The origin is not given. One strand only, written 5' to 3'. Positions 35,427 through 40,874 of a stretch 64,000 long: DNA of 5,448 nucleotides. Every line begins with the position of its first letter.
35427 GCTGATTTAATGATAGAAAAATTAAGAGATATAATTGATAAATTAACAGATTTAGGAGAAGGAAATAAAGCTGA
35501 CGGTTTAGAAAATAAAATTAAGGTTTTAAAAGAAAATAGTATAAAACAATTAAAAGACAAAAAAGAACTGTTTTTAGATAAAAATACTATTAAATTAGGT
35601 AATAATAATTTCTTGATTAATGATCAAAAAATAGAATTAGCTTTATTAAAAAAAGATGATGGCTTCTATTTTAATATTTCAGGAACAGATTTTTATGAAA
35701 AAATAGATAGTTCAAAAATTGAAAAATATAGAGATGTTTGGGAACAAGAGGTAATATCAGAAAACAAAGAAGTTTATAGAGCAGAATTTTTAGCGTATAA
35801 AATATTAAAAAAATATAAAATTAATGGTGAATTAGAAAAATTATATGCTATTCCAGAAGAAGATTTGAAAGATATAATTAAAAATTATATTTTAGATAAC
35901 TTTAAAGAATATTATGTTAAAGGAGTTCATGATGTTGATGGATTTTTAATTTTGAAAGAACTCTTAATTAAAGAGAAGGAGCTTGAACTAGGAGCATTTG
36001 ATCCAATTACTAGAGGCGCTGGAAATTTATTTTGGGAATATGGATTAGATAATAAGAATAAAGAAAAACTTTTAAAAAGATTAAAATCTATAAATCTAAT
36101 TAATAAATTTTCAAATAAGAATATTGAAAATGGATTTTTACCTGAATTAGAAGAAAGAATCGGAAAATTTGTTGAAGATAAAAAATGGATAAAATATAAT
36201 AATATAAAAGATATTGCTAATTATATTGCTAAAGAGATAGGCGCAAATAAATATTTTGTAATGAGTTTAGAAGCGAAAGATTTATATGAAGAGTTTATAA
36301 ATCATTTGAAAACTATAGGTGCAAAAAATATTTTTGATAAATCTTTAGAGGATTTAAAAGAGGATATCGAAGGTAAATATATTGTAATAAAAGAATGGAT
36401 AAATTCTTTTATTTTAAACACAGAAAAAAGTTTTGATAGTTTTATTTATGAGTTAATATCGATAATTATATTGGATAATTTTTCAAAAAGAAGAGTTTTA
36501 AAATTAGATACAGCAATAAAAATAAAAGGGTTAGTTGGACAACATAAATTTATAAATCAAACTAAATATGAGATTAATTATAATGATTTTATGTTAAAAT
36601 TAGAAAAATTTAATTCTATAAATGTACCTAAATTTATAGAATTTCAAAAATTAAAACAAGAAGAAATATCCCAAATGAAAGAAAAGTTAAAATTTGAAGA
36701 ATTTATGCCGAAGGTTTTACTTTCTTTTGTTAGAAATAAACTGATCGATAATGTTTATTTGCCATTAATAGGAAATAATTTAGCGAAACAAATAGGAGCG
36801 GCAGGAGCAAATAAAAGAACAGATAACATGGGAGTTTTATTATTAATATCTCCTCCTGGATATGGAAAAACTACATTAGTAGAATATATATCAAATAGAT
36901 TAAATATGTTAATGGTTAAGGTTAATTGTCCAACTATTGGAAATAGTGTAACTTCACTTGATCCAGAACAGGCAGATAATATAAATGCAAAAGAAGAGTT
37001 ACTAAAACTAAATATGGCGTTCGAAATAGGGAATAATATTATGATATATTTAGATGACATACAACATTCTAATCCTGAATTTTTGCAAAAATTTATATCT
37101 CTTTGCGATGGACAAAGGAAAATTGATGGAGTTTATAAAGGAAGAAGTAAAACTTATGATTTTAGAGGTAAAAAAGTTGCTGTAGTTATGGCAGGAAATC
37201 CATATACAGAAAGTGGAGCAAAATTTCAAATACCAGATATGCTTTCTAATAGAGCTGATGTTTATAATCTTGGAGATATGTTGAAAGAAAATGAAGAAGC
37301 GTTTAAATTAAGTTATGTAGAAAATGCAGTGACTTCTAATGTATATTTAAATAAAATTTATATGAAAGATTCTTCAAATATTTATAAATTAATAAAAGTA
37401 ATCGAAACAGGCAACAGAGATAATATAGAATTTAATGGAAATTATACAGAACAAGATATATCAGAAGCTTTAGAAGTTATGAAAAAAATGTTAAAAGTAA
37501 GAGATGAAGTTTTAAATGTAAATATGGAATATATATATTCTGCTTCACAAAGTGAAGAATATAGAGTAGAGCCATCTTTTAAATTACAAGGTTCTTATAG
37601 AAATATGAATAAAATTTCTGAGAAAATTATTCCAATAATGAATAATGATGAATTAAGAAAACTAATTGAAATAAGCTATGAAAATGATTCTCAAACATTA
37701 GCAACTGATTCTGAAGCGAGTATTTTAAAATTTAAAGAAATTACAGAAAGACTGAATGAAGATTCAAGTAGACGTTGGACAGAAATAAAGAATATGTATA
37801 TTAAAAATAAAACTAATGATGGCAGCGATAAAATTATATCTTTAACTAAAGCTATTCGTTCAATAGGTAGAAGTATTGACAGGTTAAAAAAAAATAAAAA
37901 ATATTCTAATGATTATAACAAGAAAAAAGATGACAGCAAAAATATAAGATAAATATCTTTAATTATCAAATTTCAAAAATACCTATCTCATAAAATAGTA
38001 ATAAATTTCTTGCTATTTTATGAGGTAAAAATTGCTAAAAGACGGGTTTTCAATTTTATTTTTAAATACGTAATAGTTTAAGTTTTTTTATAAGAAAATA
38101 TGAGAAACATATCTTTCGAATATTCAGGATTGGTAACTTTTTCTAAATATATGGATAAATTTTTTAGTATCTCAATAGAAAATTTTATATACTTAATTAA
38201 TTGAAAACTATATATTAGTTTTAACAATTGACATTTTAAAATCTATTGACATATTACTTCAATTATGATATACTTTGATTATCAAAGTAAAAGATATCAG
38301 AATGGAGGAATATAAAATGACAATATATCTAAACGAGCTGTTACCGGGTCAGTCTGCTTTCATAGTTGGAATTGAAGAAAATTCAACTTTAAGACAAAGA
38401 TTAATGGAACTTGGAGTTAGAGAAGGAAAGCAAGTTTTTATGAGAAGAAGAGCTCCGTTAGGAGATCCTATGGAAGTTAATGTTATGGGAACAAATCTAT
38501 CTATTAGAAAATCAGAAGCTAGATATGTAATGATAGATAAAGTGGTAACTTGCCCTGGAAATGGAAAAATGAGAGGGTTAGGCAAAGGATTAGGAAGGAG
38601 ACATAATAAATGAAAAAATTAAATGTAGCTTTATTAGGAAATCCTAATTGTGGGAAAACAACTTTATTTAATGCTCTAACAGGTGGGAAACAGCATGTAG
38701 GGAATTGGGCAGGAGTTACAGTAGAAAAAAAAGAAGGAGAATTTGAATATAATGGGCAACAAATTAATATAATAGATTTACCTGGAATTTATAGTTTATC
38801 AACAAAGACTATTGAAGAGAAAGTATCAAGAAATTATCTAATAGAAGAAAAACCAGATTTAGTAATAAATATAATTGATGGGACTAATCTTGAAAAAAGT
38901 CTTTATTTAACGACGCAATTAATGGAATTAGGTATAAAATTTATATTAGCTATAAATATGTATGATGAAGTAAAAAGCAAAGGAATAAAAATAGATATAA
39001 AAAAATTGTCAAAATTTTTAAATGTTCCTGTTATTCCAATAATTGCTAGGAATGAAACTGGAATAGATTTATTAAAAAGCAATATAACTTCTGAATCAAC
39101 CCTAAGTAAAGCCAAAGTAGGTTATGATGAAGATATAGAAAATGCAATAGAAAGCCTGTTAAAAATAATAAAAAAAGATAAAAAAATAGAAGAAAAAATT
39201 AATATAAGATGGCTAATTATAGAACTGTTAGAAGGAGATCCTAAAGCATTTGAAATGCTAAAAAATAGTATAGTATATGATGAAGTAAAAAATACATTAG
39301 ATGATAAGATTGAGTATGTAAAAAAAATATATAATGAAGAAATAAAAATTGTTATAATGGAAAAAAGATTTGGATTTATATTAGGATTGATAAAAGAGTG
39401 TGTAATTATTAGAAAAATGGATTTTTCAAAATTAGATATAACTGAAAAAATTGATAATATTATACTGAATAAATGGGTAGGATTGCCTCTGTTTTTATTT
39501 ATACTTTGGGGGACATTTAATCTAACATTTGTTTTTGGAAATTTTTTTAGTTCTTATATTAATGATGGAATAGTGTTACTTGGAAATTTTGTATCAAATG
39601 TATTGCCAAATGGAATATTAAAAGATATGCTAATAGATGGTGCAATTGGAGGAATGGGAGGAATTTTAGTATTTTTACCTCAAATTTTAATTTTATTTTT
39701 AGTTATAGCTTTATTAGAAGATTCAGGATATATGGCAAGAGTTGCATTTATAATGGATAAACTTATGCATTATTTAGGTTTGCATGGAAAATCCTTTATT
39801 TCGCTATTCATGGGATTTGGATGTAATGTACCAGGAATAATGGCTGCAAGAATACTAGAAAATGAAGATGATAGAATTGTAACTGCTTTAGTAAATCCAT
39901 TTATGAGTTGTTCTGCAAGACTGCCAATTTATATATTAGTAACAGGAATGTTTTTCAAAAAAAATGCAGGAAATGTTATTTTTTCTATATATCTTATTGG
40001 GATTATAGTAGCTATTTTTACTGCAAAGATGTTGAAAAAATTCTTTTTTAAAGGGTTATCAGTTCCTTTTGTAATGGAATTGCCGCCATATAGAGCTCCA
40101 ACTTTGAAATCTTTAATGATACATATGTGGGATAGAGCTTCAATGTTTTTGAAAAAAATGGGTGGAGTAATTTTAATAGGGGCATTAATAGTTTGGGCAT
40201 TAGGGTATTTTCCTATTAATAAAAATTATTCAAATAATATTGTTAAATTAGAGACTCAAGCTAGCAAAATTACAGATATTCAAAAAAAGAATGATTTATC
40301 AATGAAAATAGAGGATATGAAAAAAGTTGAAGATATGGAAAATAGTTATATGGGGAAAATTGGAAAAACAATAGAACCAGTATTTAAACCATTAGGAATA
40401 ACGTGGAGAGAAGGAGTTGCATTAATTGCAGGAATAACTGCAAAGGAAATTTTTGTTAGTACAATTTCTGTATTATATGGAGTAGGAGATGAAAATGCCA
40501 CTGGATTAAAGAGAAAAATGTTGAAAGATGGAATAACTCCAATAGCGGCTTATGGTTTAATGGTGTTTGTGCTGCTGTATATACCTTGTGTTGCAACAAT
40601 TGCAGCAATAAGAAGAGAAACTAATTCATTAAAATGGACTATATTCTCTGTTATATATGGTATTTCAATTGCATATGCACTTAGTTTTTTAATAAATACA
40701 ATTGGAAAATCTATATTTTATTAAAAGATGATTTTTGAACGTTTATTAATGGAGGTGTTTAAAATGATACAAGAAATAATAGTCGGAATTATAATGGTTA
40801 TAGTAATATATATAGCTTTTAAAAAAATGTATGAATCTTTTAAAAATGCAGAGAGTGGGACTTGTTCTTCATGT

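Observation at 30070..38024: NfeD-like / flotillin / 1640-aa AAA+ ATPase operon: a membrane-microdomain pair with an undescribed giant partner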

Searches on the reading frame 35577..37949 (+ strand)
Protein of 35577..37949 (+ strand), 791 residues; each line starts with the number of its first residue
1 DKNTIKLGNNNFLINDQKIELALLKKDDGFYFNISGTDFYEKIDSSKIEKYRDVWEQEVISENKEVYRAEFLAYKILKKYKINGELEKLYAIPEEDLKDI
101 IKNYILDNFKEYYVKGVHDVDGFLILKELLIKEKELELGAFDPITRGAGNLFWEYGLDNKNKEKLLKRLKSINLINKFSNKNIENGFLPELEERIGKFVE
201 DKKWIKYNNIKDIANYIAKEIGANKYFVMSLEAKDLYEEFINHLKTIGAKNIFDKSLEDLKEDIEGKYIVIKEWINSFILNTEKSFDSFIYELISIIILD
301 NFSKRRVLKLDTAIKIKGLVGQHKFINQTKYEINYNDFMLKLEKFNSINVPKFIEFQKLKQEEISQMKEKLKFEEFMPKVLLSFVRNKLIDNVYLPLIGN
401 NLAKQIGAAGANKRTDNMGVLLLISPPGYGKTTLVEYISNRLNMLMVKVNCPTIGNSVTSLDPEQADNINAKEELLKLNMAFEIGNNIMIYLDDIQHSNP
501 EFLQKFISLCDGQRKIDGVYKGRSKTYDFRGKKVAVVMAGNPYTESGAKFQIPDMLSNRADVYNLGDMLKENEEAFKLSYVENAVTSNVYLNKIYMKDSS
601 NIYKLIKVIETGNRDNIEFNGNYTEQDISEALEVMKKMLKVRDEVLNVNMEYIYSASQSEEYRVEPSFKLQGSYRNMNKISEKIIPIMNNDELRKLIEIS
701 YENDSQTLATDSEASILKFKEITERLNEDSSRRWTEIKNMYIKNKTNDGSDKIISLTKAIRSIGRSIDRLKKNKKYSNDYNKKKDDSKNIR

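Call 57: predict_structure(alignment_id=A5)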
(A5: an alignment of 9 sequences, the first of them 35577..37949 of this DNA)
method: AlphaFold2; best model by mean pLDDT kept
length: 791 residues; sequences in the alignment: 9
mean_pLDDT: 75.8   pTM: 0.44
mean pLDDT of the five models: 75.8, 74.1, 73.9, 72.3, 67.4
residues with pLDDT >= 90: 91; 70-90: 462; 50-70: 196; < 50: 42
segments of 3 or more residues with pLDDT < 50: 376-382, 554-562, 747-754, 782-791
pLDDT, mean of each block of 10 residues (from residue 1): 68 65 80 65 80 83 88 89 74 77 76 66 90 74 86 87 82 63 67 88 79 84 77 88 91 91 87 91 83 88 74 85 85 88 91 89 78 49 57 66 63 54 60 73 78 78 81 79 72 80 75 64 68 74 58 47 52 72 83 82 85 77 85 92 85 63 68 80 91 91 73 85 89 87 59 52 68 58 46 29
secondary structure, 60 per line:
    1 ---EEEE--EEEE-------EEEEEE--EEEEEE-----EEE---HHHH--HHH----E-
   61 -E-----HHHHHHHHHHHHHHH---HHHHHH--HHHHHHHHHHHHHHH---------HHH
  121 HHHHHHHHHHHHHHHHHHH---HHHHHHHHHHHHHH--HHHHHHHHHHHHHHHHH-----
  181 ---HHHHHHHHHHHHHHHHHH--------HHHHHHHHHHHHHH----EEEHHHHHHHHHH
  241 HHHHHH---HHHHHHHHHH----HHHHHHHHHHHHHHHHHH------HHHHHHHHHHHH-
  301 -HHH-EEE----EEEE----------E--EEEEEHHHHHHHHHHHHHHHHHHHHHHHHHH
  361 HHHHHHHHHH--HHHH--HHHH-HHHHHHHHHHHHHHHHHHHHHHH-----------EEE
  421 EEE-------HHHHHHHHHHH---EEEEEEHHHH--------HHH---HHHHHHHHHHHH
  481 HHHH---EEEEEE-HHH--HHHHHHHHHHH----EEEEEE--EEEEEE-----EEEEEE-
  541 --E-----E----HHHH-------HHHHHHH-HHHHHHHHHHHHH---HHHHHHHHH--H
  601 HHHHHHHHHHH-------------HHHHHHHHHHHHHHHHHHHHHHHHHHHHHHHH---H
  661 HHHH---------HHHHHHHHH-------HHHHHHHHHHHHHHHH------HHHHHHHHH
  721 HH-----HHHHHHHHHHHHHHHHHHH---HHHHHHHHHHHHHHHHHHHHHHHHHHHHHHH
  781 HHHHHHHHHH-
elements in order (helices of 4 or more, strands of 3 or more residues): E4-7 E10-13 E21-26 E29-34 E40-42 H46-49 H68-82 H86-91 H94-108 H118-139 H143-156 H159-175 H184-201 H210-223 E228-230 H231-246 H250-259 H264-281 H288-299 E306-308 E313-316 E330-334 H335-370 H373-376 H379-382 H384-406 E418-423 H431-441 E445-450 H451-454 H469-484 E488-493 H500-510 E515-520 E523-528 E534-539 H554-557 H565-571 H573-585 H589-597 H600-611 H625-656 H660-664 H674-682 H690-705 H712-722 H728-746 H750-790

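Call 63: fold_search(model_id=the predicted structure, library=pdb)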
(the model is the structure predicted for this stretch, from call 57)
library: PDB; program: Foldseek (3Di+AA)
matches with E <= 10: 1099; with E <= 0.001: 29
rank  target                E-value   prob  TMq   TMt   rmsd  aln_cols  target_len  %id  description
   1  7xbk_B                1.3e-04  1.00  0.17  0.33  18.8       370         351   11  Structure and mechanism of a mitochondrial AAA+ disaggregase CLPB (released 2023-01-25)
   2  9y6s_6z               2.2e-04  0.95  0.17  0.05  43.0       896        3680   10  96-nm repeat of the Leishmania tarentolae doublet microtubule (released 2025-12-17)
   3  6uqe_A                2.3e-04  1.00  0.16  0.21  28.1       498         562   12  ClpA/ClpP Disengaged State bound to RepA-GFP (released 2020-04-22)
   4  9rai_f                2.9e-04  1.00  0.15  0.16  29.6       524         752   11  Structure of the S.aureus MecA/ClpC/ClpP degradation system (released 2025-09-10)
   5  6w6g_A                3.0e-04  0.99  0.15  0.18  35.2       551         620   11  The Mycobacterium tuberculosis ClpB disaggregase hexamer structure in conformation I in the presence of DnaK chaperone (released 2021-03-17)
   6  9dx3_I                3.3e-04  1.00  0.13  0.57   4.7       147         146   16  EcRuvB 9-mer pre-assembly complex (released 2026-01-21)
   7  9bcx_6                3.4e-04  0.99  0.15  0.17  24.3       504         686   11  Cryo-EM structure of the S. cerevisiae ORC-Cdc6-Mcm2-7-DNA complex with a fully closed Mcm2-Mcm5 DNA entry gate (released 2025-01-01)
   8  5og1_A                3.6e-04  0.97  0.15  0.14  26.5       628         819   13  Cryo EM structure of the E. coli disaggregase ClpB (BAP form, DWB mutant), in the ATPgammaS state (released 2017-08-16)
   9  7us2_A                3.8e-04  1.00  0.17  0.34  18.3       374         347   12  PARL-cleaved Skd3 (human ClpB) E455Q Nucleotide Binding Domain hexamer bound to ATPgammaS, open conformation (released 2023-04-26)
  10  7x5b                  3.8e-04  1.00  0.16  0.34  12.0       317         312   13  Crystal structure of RuvB (released 2023-03-08)
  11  6w24_A                4.3e-04  0.99  0.14  0.19  29.2       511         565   11  ClpA Engaged2 State bound to RepA-GFP (Focused Classification) (released 2020-05-06)
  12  7uiz_F                4.5e-04  1.00  0.17  0.22  25.9       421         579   12  ClpAP complex bound to ClpS N-terminal extension, class IIc (released 2022-11-09)
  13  9rai_b                4.7e-04  0.98  0.14  0.15  29.5       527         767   11  Structure of the S.aureus MecA/ClpC/ClpP degradation system (released 2025-09-10)
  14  8oka_A                5.0e-04  0.99  0.18  0.18  29.8       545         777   12  Human Mitochondrial Lon Y394F Mutant ADP Bound (released 2024-04-10)
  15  6djv_F                5.7e-04  0.99  0.15  0.20  25.5       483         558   11  Mtb ClpB in complex with ATPgammaS and casein, Conformer 2 (released 2018-09-26)
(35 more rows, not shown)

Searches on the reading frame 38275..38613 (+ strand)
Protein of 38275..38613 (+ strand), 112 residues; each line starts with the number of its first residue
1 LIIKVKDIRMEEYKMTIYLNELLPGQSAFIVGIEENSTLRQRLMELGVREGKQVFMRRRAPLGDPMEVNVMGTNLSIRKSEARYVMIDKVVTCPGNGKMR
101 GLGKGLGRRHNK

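Call 25: search_protein_families(library=pfam, proteins=[window:38275-38613:+], max_evalue=0.01)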
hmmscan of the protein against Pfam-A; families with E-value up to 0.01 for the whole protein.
window:38275-38613:+ (112 aa): 1 family
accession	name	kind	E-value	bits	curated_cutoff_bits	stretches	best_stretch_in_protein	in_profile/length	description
PF04023.20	FeoA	-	2.5e-20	72.7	23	1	19-88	3-73/74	FeoA domain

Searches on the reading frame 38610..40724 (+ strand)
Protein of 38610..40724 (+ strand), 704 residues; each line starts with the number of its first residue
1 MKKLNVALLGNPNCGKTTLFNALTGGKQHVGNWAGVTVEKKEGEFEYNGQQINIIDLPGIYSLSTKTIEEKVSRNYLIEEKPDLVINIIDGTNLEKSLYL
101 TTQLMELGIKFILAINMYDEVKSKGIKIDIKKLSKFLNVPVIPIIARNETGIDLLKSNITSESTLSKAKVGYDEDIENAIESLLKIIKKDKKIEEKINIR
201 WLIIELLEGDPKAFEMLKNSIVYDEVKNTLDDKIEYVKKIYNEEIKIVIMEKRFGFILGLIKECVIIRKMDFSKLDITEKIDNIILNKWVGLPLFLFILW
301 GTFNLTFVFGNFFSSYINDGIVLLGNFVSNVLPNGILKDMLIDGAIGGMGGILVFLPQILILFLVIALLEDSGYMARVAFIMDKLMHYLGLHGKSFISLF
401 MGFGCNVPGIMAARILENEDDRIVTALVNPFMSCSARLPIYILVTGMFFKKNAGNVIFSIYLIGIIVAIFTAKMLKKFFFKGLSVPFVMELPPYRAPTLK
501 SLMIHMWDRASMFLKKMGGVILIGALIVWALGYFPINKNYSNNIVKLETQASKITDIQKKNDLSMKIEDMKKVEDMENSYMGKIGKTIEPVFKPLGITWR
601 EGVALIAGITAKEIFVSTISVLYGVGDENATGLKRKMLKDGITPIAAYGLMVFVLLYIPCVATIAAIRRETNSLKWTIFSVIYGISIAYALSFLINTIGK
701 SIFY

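Call 25: search_protein_families(library=pfam, proteins=[window:38610-40724:+], max_evalue=0.01)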
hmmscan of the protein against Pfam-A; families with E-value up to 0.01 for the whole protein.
window:38610-40724:+ (704 aa): 9 families
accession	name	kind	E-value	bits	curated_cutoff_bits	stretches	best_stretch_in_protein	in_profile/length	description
PF02421.24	FeoB_N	-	1.7e-68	229.5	27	1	5-159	2-156/156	Ferrous iron transport protein B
PF07670.19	Gate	-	5.1e-44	149.4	29.6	2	353-447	2-103/104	Nucleoside recognition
PF07664.17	FeoB_C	-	1.7e-22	79.3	26.6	1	457-509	1-54/54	Ferrous iron transport protein B C terminus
PF01926.29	MMR_HSR1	-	1.9e-22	79.9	21.9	1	5-116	1-112/113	50S ribosome-binding GTPase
PF17910.6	FeoB_Cyto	-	6.7e-19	68.5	23.4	1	172-265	1-89/90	FeoB cytosolic helical domain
PF00009.33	GTP_EFTU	-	6e-08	32.9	26.5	1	4-156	4-179/188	Elongation factor Tu GTP binding domain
PF09439.16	SRPRB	-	4.7e-07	29.8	25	1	5-98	5-89/178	Signal recognition particle receptor beta subunit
PF04548.22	AIG1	-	5.1e-06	26.4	27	1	5-88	2-90/212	AIG1 family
PF14223.13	Retrotran_gag_2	-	0.0051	16.7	27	0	161-241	84-164/172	gag-polypeptide of LTR copia-type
